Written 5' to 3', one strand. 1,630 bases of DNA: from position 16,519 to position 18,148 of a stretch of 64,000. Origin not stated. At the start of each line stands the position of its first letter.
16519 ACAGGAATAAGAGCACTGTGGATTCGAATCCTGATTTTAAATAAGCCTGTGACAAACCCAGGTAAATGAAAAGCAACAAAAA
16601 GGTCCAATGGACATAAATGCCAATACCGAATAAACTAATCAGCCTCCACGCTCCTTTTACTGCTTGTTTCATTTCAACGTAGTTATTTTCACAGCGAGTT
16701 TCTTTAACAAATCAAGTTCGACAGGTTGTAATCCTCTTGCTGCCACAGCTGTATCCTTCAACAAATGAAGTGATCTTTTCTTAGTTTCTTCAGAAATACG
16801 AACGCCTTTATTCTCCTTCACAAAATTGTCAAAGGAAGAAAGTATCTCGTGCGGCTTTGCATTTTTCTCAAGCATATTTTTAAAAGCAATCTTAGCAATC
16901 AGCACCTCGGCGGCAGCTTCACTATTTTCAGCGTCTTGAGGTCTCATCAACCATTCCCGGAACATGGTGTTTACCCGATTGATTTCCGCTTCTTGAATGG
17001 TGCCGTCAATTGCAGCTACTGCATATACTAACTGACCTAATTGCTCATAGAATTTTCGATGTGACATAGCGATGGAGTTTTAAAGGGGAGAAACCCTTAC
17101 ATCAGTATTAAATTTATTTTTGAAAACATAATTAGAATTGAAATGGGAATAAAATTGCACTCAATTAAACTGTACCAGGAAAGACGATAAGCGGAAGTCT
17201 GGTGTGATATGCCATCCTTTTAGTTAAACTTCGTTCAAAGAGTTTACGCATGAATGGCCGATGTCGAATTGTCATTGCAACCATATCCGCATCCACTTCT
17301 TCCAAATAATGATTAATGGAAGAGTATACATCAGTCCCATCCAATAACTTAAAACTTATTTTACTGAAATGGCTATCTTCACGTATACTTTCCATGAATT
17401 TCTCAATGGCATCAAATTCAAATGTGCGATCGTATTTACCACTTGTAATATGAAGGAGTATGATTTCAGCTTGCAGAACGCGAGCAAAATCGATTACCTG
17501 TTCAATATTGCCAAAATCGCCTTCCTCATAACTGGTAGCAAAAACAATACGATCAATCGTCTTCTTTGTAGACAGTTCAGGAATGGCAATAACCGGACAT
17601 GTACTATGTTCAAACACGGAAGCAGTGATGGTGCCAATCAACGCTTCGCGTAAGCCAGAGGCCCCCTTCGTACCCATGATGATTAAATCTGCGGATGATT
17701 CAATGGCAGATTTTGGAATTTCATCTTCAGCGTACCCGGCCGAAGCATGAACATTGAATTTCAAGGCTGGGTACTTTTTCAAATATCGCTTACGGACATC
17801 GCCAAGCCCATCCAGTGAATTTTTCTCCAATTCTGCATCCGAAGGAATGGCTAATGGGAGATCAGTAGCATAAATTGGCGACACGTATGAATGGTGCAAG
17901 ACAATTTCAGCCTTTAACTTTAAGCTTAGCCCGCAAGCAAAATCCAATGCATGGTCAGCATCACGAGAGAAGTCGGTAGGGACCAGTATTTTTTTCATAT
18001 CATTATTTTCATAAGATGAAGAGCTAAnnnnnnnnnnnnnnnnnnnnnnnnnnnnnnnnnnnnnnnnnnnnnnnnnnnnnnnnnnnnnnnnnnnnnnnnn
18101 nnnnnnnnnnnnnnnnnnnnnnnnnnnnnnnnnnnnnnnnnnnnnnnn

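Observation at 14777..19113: Five-gene minus-strand module: baeRF-like, Usp, then tightly coupled TerB / CBS site-2 protease / patatin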

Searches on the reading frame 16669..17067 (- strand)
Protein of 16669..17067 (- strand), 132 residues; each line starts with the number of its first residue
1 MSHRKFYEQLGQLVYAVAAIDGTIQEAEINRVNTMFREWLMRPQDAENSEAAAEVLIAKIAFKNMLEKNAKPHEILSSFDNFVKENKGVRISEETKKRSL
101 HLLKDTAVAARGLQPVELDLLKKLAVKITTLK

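Call 3: search_protein_families(library=pfam, proteins=[window:16669-17067:-], max_evalue=0.01)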
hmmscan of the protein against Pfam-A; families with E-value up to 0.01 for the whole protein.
window:16669-17067:- (132 aa): 1 family
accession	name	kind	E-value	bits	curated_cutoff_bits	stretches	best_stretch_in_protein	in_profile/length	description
PF05099.18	TerB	-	0.0015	19.2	24.4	1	13-125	7-103/118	Tellurite resistance protein TerB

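Call 4: search_protein_families(library=padloc, proteins=[window:16669-17067:-], max_evalue=0.01)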
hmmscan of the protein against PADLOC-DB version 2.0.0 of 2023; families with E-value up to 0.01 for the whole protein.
window:16669-17067:- (132 aa): 0 families

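Call 5: search_protein_families(library=ncbifam, proteins=[window:16669-17067:-], max_evalue=0.01)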
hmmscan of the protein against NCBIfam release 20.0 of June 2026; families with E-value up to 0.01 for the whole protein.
window:16669-17067:- (132 aa): 0 families

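Call 16: find_homologous_proteins(query=window:16669-17067:-, max_evalue=0.001)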
Query window:16669-17067:- (132 aa): 3 proteins with E <= 0.001 among 362 candidates.
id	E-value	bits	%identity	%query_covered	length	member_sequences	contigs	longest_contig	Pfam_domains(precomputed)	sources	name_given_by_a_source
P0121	3.5e-77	274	100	100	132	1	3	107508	-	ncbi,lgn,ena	-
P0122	4.2e-76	270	99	100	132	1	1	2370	-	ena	-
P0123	2.3e-26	110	93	46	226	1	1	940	-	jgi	jgi:hypothetical protein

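Call 29: search_protein_representatives(protein=window:16669-17067:-)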
Query: 132 residues. Proteins with E-value up to 0.001 (for the whole library): 81; up to 1e-10: 6; up to 1e-30: 1. The best 81 are listed.
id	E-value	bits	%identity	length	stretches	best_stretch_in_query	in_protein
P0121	1.1e-77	273.9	100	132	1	1-132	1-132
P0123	7.2e-27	110.1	89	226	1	1-64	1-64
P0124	2.6e-14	69.7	36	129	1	4-131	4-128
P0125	7.0e-14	68.3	35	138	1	1-124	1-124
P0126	1.1e-11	61.2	36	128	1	1-125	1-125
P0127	2.6e-11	60.0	38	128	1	1-124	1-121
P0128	1.2e-10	57.8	31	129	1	1-124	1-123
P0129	1.3e-10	57.8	39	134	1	1-121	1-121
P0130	5.6e-10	55.7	33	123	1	3-122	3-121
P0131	9.1e-10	55.0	29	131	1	2-128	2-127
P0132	1.3e-09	54.5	35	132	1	4-125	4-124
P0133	6.0e-09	52.4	31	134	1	1-124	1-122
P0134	7.2e-09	52.1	32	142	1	2-124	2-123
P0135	1.0e-08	51.6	28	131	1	2-128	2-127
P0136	1.0e-08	51.6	31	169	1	2-108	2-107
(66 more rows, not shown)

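Call 46: search_protein_families(library=pfam, alignment_id=A3, max_evalue=0.01)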
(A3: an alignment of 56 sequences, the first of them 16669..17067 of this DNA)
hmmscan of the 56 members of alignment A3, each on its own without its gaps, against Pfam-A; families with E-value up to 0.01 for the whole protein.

A. member 1, window:16669-17067:- (132 aa): 1 family
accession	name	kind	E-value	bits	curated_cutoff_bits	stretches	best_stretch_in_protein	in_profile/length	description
PF05099.18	TerB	-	0.0015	19.2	24.4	1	13-125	7-103/118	Tellurite resistance protein TerB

B. families by the number of members that match (of 56 scanned): 8 families
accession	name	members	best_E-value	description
PF05099.18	TerB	32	3.1e-07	Tellurite resistance protein TerB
PF08761.16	dUTPase_2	1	0.0014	dUTPase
PF12341.14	Mcl1_mid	1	0.0036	Minichromosome loss protein, Mcl1, middle region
PF24714.1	TOR1L1_N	1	0.0043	TORTIFOLIA1 N-terminal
PF19434.4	OPA1_C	1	0.0061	Dynamin-like GTPase OPA1 C-terminal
PF02050.21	FliJ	1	0.0067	Flagellar FliJ protein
PF12921.12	ATP13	1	0.0069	Mitochondrial ATPase expression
PF01424.28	R3H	1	0.0072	R3H domain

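Call 52: find_related_loci(query=A5, collection=metagenome_contigs, flank=7000)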
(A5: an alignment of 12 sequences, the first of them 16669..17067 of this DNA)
Query A5 (132 aa) in metagenome_contigs; peptide patterns used: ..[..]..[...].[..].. (x = any residue, [..] = any of these).
171 stretches matched a pattern; 118 encode a relative of the query (tblastn E <= 1e-3); the best 80 are kept; 80 distinct loci.
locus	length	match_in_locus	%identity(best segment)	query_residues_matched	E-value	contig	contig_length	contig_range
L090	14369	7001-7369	29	1-124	1e-14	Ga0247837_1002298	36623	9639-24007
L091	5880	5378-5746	29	1-124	1e-14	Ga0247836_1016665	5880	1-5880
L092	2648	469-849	31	1-128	4e-13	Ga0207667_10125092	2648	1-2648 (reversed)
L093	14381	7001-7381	27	1-128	8e-13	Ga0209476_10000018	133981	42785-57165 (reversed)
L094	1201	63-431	27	1-124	1e-12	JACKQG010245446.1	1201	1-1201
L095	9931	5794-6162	29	1-124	7e-12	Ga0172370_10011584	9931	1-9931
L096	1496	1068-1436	29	1-125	6e-12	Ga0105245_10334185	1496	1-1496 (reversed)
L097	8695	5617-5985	27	1-124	7e-12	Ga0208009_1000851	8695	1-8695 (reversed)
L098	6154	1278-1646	27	1-124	7e-12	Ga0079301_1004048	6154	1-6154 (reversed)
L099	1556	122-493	27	1-125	1e-11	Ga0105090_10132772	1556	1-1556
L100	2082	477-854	27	1-128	1e-11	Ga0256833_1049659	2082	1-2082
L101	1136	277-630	27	6-124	1e-11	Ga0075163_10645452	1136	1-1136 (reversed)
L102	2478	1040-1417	26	1-128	2e-11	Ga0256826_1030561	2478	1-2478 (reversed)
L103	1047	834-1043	36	1-70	2e-11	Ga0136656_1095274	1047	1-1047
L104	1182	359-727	26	1-124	2e-11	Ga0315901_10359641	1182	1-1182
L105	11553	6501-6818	30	4-110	2e-11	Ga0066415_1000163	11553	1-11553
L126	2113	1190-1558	29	1-124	1e-9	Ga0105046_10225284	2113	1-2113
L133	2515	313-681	26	1-124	2e-9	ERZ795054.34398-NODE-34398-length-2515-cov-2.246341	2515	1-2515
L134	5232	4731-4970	29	1-83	3e-9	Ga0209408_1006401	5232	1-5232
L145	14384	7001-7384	28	4-132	6e-9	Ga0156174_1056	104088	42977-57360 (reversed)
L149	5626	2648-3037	27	1-131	1e-8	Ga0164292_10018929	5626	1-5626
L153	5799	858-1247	27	1-131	2e-8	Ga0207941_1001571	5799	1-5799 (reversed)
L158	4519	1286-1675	27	1-131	2e-8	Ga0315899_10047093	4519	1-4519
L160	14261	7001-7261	30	1-87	2e-8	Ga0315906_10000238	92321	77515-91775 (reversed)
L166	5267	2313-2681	27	1-124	4e-8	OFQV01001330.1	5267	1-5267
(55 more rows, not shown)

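Call 56: search_protein_families(library=pfam, proteins=[L134:858-2051:+, L126:399-1142:+, L149:200-1366:-, L093:7434-8459:+, L166:3873-5267:+, L160:6340-6843:-, L105:6930-7988:-, L153:2624-3370:+, L133:1773-2156:+, L158:618-1208:+], max_evalue=0.001)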
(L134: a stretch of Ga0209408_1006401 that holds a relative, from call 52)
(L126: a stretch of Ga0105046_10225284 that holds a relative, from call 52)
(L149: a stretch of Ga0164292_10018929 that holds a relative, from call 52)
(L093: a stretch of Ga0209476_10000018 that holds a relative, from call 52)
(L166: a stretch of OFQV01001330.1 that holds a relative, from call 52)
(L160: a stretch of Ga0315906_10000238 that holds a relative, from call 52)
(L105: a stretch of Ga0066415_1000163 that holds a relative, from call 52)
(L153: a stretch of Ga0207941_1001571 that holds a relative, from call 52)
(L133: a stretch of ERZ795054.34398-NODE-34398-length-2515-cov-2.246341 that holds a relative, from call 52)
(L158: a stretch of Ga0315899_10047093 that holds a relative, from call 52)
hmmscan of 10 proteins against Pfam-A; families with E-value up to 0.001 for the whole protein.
L134:858-2051:+ (397 aa): 9 families
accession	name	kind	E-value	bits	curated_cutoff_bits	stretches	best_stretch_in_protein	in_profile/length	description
PF13418.12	Kelch_4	-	2.4e-26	91.8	21.6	3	79-128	1-48/49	Galactose oxidase, central domain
PF13415.12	Kelch_3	-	5.3e-26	90.6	22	3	95-133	3-41/48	Galactose oxidase, central domain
PF24681.1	Kelch_KLHDC2_KLHL20_DRC7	-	2.2e-22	79.9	50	2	29-174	49-198/221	KLHDC2/KLHL20/DRC7 Kelch-repeats domain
PF01344.31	Kelch_1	-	1.8e-21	75.7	20.1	3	97-128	15-46/46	Kelch motif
PF13964.12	Kelch_6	-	7.3e-21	73.8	25.3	2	97-132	15-50/50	Kelch motif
PF24981.1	Beta-prop_ATRN-LZTR1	-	6.2e-18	65.5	50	1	44-130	2-88/289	Attractin/LZTR1 beta-propeller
PF24996.1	NANM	-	1.5e-10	41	45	2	18-102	41-125/350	N-acetylneuraminate epimerase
PF07646.21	Kelch_2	-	2.3e-09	37.2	21.3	0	97-128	15-48/48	Kelch motif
PF25210.1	Kelch_FKB95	-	4.8e-05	23.6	70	0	95-194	44-148/268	FKB95, Kelch-repeats domain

L126:399-1142:+ (247 aa): 4 families
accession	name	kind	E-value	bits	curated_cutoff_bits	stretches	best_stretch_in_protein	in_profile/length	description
PF01596.23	Methyltransf_3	-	1.9e-49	168.2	22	1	47-247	2-204/204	O-methyltransferase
PF13578.12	Methyltransf_24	-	6.7e-16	59.5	26.3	1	97-197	2-105/105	Methyltransferase domain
PF13649.12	Methyltransf_25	-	0.00041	21.4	27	1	95-190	1-97/97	Methyltransferase domain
PF01135.25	PCMT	-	0.00043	20.6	20.3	1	76-146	59-127/210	Protein-L-isoaspartate(D-aspartate) O-methyltransferase (PCMT)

L149:200-1366:- (388 aa): 1 family
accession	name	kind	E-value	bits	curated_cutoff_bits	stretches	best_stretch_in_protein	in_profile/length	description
PF05834.18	Lycopene_cycl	-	7.7e-59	200.1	23.4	1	7-374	1-377/380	Lycopene cyclase protein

L093:7434-8459:+ (341 aa): 4 families
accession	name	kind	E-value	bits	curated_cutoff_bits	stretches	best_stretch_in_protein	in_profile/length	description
PF01212.27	Beta_elim_lyase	-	3.7e-99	332.1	27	1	4-286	1-283/288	Beta-eliminating lyase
PF00155.27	Aminotran_1_2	-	6.1e-10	39.3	19.7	1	36-316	43-338/361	Aminotransferase class I and II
PF01041.23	DegT_DnrJ_EryC1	-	1.4e-06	28.2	19.8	0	21-124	10-113/360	DegT/DnrJ/EryC1/StrS aminotransferase family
PF01053.26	Cys_Met_Meta_PP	-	0.00015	20.9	27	1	34-83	51-100/381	Cys/Met metabolism PLP-dependent enzyme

L166:3873-5267:+ (465 aa): 0 families

L160:6340-6843:- (167 aa): 0 families

L105:6930-7988:- (352 aa): 4 families
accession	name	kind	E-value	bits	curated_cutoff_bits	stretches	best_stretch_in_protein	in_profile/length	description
PF00072.30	Response_reg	-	3.1e-29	101.8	30.2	1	4-116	1-111/111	Response regulator receiver domain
PF00027.35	cNMP_binding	-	1.2e-22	80.1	27.5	1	160-244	3-87/89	Cyclic nucleotide-binding domain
PF13545.12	HTH_Crp_2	-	4.6e-17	62.2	27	1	278-350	1-70/70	Crp-like helix-turn-helix domain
PF00325.26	Crp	-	8.8e-06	25.8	21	1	303-332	3-32/32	Bacterial regulatory proteins, crp family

L153:2624-3370:+ (248 aa): 2 families
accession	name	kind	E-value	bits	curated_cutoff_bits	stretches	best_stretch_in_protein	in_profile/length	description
PF03641.19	Lysine_decarbox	-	4.5e-34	117.9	27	1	92-220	1-130/131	Possible lysine decarboxylase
PF18306.6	LDcluster4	-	5.8e-18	65.4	26.3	1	51-165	4-116/151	SLOG cluster4 family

L133:1773-2156:+ (127 aa): 0 families

L158:618-1208:+ (196 aa): 4 families
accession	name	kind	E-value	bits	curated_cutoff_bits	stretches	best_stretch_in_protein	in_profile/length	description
PF04191.18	PEMT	-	4.2e-11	43.7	25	1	78-178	4-104/105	Phospholipid methyltransferase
PF07298.16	NnrU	-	5.7e-08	33.1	24.7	1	9-187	3-156/188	NnrU protein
PF06966.17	DUF1295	-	7.7e-07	29.3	20.4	1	40-187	88-235/235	Protein of unknown function (DUF1295)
PF04140.19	ICMT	-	2.4e-05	25.1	24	1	113-172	31-93/95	Isoprenylcysteine carboxyl methyltransferase (ICMT) family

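Call 57: predict_structure(alignment_id=A4)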
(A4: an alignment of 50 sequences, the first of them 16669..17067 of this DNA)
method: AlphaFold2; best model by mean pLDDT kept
length: 132 residues; sequences in the alignment: 50
mean_pLDDT: 93.8   pTM: 0.89
mean pLDDT of the five models: 93.8, 93.0, 92.6, 91.5, 90.9
residues with pLDDT >= 90: 113; 70-90: 16; 50-70: 3; < 50: 0
segments of 3 or more residues with pLDDT < 50: none
pLDDT, mean of each block of 10 residues (from residue 1): 91 98 96 96 78 95 98 98 92 94 96 93 96 88
secondary structure, 60 per line:
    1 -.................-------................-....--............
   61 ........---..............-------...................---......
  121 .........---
elements in order: H2-18 H26-41 H43-46 H49-68 H72-85 H93-111 H115-129

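Call 89: search_protein_families(library=pfam, proteins=[L145:532-1149:-, L145:1208-2962:-, L145:3620-4078:-, L145:4293-4805:-, L145:4992-6752:+, L145:10715-11272:-, L145:11259-12002:+, L145:12226-14384:+, L105:8003-9211:-, L105:10801-11250:+], max_evalue=0.001)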
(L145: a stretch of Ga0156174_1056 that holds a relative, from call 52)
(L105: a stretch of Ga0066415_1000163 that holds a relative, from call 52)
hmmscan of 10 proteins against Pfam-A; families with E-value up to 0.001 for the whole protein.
L145:532-1149:- (205 aa): 1 family
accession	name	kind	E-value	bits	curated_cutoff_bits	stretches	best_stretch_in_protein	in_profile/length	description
PF13590.11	DUF4136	-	9.9e-20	72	32.8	1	25-198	2-152/152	Domain of unknown function (DUF4136)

L145:1208-2962:- (584 aa): 1 family
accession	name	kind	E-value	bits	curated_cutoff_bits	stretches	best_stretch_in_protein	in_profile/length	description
PF13439.12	Glyco_transf_4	-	7.3e-05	23.3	28.5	1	109-170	93-163/170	Glycosyltransferase Family 4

L145:3620-4078:- (152 aa): 2 families
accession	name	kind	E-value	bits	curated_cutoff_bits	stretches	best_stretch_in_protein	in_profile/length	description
PF00011.27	HSP20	-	2.2e-24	85.9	20.8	1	50-151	2-101/102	Hsp20/alpha crystallin family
PF17886.7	ArsA_HSP20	-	2e-05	24.5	22.5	1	56-134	3-62/63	HSP20-like domain found in ArsA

L145:4293-4805:- (170 aa): 1 family
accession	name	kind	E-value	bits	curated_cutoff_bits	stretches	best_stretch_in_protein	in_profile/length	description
PF05974.18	DUF892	-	1.2e-31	110.4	23.7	1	8-163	3-158/159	Domain of unknown function (DUF892)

L145:4992-6752:+ (586 aa): 4 families
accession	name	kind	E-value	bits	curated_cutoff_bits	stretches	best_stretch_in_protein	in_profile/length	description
PF14791.11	DNA_pol_B_thumb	-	8.8e-26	90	25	1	260-322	1-63/63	DNA polymerase beta thumb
PF14716.13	HHH_8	-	1.1e-13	51.7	30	1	5-79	2-72/73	Helix-hairpin-helix domain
PF14792.12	DNA_pol_B_palm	-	2.6e-06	28.1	25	1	170-224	12-67/113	DNA polymerase beta palm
PF14520.12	HHH_5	-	3.5e-06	27.8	27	0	96-151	3-56/57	Helix-hairpin-helix domain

L145:10715-11272:- (185 aa): 1 family
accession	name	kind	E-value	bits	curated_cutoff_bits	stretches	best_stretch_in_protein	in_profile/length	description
PF10025.14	DUF2267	-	1.3e-27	96.9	29.8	1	40-169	2-122/122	Uncharacterized conserved protein (DUF2267)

L145:11259-12002:+ (247 aa): 1 family
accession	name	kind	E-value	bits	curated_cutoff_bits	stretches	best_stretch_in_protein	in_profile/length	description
PF04972.22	BON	-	6.7e-46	154.9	27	3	103-171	1-69/69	BON domain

L145:12226-14384:+ (719 aa): 3 families
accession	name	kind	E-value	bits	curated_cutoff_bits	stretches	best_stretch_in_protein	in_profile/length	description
PF13573.12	SprB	-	2e-43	146.1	28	6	303-335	2-34/37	SprB repeat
PF18911.6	PKD_4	-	5.3e-14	52.5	27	1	212-293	4-84/85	PKD domain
PF00801.26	PKD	-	1.1e-10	41.8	23.5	1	207-281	8-70/80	PKD domain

L105:8003-9211:- (402 aa): 7 families
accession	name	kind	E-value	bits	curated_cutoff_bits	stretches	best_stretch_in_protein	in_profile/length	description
PF02518.31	HATPase_c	-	3.2e-28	98.8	26.4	1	293-400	2-109/111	Histidine kinase-, DNA gyrase B-, and HSP90-like ATPase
PF13426.13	PAS_9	-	2.5e-15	57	27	1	23-127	2-103/103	PAS domain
PF00989.32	PAS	-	6.9e-13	49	22.6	1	14-125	3-113/113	PAS fold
PF00512.31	HisKA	-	1.3e-11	44.8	26.9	1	180-248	1-66/66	His Kinase A (phospho-acceptor) domain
PF08448.16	PAS_4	-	3.5e-10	40.5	23.1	1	18-129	1-109/110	PAS fold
PF13188.13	PAS_8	-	8.3e-09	35.5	21.8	1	14-64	3-54/65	PAS domain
PF24820.1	Diguanyl_cycl_sensor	-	9.5e-06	26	28.1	1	18-119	2-105/109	Diguanylate cyclase-like sensor domain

L105:10801-11250:+ (149 aa): 2 families
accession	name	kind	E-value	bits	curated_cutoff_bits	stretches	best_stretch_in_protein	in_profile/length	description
PF00011.27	HSP20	-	6.1e-25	87.7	20.8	1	47-148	2-101/102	Hsp20/alpha crystallin family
PF17886.7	ArsA_HSP20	-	2.7e-07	30.5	22.5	1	52-129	2-60/63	HSP20-like domain found in ArsA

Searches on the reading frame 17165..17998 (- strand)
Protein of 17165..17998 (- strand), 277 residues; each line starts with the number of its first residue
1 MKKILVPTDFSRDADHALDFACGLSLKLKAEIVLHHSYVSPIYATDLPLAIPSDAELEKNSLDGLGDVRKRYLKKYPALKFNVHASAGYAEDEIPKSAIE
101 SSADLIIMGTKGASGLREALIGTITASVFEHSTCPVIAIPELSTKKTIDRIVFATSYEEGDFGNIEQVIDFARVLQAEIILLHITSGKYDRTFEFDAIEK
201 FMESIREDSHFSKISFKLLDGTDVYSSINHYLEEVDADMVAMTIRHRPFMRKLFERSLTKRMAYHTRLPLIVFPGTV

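Call 3: search_protein_families(library=pfam, proteins=[window:17165-17998:-], max_evalue=0.01)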
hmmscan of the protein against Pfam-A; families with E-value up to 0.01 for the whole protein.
window:17165-17998:- (277 aa): 1 family
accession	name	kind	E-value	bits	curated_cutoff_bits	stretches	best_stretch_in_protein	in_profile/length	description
PF00582.32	Usp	-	4.3e-30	105.5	24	2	1-140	1-141/141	Universal stress protein family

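Call 4: search_protein_families(library=padloc, proteins=[window:17165-17998:-], max_evalue=0.01)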
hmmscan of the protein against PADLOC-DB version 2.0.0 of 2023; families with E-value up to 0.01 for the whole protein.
window:17165-17998:- (277 aa): 1 family
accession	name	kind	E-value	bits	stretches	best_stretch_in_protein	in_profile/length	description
PDLC01242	Cas12a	-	0.0037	12.9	1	183-244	633-693/1266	Cas12a_M59_V-A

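Call 5: search_protein_families(library=ncbifam, proteins=[window:17165-17998:-], max_evalue=0.01)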
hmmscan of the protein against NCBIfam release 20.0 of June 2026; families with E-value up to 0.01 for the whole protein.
window:17165-17998:- (277 aa): 3 families
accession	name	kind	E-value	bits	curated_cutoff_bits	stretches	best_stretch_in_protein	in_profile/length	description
NF008380.0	PRK11175.1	equivalog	1.4e-08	34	227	1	70-141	230-301/313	universal stress protein UspE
NF011581.0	PRK15005.1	equivalog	2e-06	28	166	1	50-138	57-142/144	universal stress protein UspF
NF012000.0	PRK15456.1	equivalog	4.9e-05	23.4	189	0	81-138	84-140/142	universal stress protein UspG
